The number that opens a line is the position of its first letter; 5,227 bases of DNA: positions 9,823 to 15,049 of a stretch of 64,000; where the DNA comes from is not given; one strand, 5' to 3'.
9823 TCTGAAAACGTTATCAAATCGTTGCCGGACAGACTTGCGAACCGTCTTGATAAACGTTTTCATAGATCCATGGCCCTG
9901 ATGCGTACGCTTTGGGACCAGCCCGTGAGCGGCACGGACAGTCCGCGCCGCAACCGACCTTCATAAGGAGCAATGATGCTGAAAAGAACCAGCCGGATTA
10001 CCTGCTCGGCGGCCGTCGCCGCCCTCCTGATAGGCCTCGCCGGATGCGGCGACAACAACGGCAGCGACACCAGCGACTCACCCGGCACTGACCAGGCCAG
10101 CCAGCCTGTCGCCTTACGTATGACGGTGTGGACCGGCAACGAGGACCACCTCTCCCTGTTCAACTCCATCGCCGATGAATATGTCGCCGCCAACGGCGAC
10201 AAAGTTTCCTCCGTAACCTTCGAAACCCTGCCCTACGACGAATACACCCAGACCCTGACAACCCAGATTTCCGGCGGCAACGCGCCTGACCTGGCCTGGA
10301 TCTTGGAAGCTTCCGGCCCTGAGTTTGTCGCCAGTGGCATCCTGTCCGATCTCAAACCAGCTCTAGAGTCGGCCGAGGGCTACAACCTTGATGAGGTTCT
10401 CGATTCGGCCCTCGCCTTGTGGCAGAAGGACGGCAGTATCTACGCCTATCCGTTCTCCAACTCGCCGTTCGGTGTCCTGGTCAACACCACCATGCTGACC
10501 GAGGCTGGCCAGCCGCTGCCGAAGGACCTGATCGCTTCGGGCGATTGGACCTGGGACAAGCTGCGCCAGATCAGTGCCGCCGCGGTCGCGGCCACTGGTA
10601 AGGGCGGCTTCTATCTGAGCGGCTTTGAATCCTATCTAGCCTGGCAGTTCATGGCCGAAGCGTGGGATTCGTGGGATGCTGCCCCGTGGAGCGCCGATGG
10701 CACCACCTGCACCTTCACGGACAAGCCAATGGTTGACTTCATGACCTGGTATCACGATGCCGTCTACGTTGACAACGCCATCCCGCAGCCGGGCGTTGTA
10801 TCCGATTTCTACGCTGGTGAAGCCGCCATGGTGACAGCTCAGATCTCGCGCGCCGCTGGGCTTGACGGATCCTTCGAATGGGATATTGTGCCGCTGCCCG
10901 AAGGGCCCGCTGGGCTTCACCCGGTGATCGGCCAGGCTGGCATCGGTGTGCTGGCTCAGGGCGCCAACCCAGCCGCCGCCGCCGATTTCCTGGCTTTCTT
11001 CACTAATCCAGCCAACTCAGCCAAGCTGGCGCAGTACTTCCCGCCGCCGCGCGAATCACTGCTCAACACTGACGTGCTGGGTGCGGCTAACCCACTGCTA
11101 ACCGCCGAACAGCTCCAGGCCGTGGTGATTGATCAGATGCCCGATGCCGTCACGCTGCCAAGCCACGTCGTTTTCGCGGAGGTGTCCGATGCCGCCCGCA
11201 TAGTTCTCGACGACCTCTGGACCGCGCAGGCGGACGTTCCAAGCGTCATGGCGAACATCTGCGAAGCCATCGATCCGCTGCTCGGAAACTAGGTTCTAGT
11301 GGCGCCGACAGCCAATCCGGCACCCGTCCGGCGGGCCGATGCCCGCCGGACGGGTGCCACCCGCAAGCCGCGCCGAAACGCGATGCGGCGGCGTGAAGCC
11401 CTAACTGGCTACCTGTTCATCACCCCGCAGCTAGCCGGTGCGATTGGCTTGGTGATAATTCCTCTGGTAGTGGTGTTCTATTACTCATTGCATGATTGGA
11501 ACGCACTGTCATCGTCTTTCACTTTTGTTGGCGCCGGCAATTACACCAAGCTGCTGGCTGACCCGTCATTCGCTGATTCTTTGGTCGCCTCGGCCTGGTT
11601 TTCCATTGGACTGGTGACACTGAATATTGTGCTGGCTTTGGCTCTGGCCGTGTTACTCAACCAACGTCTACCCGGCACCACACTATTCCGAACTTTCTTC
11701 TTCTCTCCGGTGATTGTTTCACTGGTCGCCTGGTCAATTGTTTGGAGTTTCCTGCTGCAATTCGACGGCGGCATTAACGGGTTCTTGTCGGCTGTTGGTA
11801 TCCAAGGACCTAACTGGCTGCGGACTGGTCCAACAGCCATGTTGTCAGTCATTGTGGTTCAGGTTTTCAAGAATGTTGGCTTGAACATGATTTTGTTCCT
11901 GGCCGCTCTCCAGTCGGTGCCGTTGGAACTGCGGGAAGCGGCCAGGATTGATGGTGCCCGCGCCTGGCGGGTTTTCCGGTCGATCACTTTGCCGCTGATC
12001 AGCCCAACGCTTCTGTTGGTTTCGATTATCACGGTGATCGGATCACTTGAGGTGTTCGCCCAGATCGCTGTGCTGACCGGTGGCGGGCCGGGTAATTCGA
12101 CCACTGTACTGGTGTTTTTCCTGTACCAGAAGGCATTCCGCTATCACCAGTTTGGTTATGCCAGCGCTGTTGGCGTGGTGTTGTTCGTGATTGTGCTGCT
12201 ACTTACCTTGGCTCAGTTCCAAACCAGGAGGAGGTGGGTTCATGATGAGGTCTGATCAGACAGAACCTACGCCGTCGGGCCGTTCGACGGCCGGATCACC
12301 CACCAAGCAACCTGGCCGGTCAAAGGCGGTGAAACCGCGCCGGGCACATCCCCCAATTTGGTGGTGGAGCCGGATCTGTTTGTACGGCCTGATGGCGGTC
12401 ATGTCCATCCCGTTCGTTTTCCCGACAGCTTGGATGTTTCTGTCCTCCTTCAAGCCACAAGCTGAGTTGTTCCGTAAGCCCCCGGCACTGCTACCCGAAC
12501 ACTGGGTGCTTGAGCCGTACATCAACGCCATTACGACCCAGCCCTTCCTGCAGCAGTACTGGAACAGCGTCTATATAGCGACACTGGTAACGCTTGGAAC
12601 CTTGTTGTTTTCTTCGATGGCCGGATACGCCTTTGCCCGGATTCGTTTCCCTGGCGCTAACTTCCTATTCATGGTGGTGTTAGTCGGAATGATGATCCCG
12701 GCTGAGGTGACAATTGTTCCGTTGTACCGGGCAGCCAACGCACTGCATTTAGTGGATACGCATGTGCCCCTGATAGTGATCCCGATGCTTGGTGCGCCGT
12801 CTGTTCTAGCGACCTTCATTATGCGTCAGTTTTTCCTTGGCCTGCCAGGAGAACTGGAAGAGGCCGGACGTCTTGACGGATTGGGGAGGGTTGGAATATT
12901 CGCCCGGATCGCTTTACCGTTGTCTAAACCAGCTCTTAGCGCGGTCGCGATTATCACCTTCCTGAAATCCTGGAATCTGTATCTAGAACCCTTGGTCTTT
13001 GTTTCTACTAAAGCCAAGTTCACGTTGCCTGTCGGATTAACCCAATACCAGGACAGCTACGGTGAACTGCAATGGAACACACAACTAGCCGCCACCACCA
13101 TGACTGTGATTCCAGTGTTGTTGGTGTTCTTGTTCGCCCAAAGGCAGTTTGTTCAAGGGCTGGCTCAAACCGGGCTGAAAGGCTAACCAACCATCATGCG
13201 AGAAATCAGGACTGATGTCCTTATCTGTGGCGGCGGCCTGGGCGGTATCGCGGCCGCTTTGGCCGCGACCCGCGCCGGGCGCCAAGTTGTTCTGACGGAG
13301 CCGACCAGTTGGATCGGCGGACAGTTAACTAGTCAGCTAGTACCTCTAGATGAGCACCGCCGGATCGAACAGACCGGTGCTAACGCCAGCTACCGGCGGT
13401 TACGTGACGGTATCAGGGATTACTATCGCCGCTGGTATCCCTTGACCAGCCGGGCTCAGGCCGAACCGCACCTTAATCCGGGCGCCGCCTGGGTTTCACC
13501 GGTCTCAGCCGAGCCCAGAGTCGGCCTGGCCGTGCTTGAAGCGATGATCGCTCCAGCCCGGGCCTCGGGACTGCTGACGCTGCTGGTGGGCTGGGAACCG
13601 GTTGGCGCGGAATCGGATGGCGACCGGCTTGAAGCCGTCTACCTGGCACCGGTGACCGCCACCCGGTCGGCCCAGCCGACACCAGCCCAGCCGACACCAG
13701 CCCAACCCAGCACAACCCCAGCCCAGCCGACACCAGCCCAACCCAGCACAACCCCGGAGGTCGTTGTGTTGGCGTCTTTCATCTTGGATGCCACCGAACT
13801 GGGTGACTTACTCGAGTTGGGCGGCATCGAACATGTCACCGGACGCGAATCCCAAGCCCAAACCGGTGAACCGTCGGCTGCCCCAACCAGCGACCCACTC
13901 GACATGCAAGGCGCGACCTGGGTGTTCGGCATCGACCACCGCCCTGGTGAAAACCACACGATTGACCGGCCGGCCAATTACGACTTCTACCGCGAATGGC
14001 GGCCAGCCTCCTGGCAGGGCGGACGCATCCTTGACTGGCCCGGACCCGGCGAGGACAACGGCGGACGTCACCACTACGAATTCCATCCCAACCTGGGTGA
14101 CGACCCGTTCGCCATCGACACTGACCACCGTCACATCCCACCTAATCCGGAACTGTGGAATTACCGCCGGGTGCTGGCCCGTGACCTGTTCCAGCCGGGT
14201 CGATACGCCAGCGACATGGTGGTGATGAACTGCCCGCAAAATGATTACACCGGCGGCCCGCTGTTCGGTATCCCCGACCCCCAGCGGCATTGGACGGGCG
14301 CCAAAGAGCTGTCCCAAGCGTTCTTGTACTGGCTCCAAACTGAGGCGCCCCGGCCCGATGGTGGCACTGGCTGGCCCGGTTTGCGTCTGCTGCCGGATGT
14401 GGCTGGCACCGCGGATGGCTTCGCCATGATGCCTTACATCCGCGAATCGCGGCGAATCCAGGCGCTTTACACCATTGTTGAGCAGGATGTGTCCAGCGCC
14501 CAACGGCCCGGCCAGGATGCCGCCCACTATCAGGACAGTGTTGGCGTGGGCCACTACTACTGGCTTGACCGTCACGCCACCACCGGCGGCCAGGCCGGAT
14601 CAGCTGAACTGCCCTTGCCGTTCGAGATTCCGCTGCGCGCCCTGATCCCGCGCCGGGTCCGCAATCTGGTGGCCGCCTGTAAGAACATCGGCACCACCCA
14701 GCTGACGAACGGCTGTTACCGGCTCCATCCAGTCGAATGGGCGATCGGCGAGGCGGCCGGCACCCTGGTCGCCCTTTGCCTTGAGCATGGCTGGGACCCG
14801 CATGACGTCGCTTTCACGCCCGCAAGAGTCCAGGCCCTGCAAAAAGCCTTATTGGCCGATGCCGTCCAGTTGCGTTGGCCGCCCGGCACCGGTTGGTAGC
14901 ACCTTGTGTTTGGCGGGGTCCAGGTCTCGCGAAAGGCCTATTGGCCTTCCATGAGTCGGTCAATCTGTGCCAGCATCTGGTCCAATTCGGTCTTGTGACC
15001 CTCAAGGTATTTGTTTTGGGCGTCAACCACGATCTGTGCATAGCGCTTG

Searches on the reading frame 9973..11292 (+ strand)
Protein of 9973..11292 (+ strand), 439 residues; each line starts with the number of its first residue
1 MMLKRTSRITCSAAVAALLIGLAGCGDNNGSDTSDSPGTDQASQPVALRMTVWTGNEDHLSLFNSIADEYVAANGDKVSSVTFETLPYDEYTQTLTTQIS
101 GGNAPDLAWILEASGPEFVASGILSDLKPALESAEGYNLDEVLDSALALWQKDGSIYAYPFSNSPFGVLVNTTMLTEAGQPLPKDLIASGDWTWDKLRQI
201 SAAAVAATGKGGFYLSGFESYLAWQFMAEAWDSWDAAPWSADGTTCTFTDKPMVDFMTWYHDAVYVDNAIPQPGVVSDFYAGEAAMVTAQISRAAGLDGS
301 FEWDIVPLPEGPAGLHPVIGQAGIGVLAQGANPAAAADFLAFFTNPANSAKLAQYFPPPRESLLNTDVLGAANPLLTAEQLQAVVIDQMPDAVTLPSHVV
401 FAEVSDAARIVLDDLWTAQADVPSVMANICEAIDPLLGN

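Call 58: search_protein_families(library=pfam, proteins=[window:9973-11292:+], max_evalue=0.00001)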
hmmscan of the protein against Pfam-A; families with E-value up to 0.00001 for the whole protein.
window:9973-11292:+ (439 aa): 2 families
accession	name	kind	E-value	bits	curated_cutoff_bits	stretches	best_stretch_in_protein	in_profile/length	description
PF13416.11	SBP_bac_8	-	4.8e-31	109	27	1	66-368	2-270/279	Bacterial extracellular solute-binding protein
PF01547.30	SBP_bac_1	-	4.6e-24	86.4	26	1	63-348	10-305/307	Bacterial extracellular solute-binding protein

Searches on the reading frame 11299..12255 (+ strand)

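Call 58: search_protein_families(library=pfam, proteins=[window:11299-12255:+], max_evalue=0.00001)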
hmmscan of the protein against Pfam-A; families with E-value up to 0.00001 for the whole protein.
window:11299-12255:+ (318 aa): 1 family
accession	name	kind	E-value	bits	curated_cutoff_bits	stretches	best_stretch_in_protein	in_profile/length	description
PF00528.27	BPD_transp_1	-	2.6e-15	57.1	26.4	1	111-306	3-175/184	Binding-protein-dependent transport system inner membrane component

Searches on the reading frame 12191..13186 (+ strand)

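Call 58: search_protein_families(library=pfam, proteins=[window:12191-13186:+], max_evalue=0.00001)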
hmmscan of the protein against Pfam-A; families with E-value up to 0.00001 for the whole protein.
window:12191-13186:+ (331 aa): 1 family
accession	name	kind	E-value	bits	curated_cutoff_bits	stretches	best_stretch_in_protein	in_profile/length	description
PF00528.27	BPD_transp_1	-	5.6e-14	52.7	26.4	1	143-324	3-182/184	Binding-protein-dependent transport system inner membrane component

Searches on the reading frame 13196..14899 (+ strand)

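Call 58: search_protein_families(library=pfam, proteins=[window:13196-14899:+], max_evalue=0.00001)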
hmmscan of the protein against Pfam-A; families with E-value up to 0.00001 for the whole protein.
window:13196-14899:+ (567 aa): 3 families
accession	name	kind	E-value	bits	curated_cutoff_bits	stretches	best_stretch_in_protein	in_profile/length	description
PF12831.13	FAD_oxidored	-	1.9e-88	298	27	2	188-552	132-416/416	FAD dependent oxidoreductase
PF00890.30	FAD_binding_2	-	4.8e-06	26.5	20.4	1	7-44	1-38/414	FAD binding domain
PF13450.12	NAD_binding_8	-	6.8e-06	26.7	21.9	0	10-63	1-50/68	NAD(P)-binding Rossmann-like domain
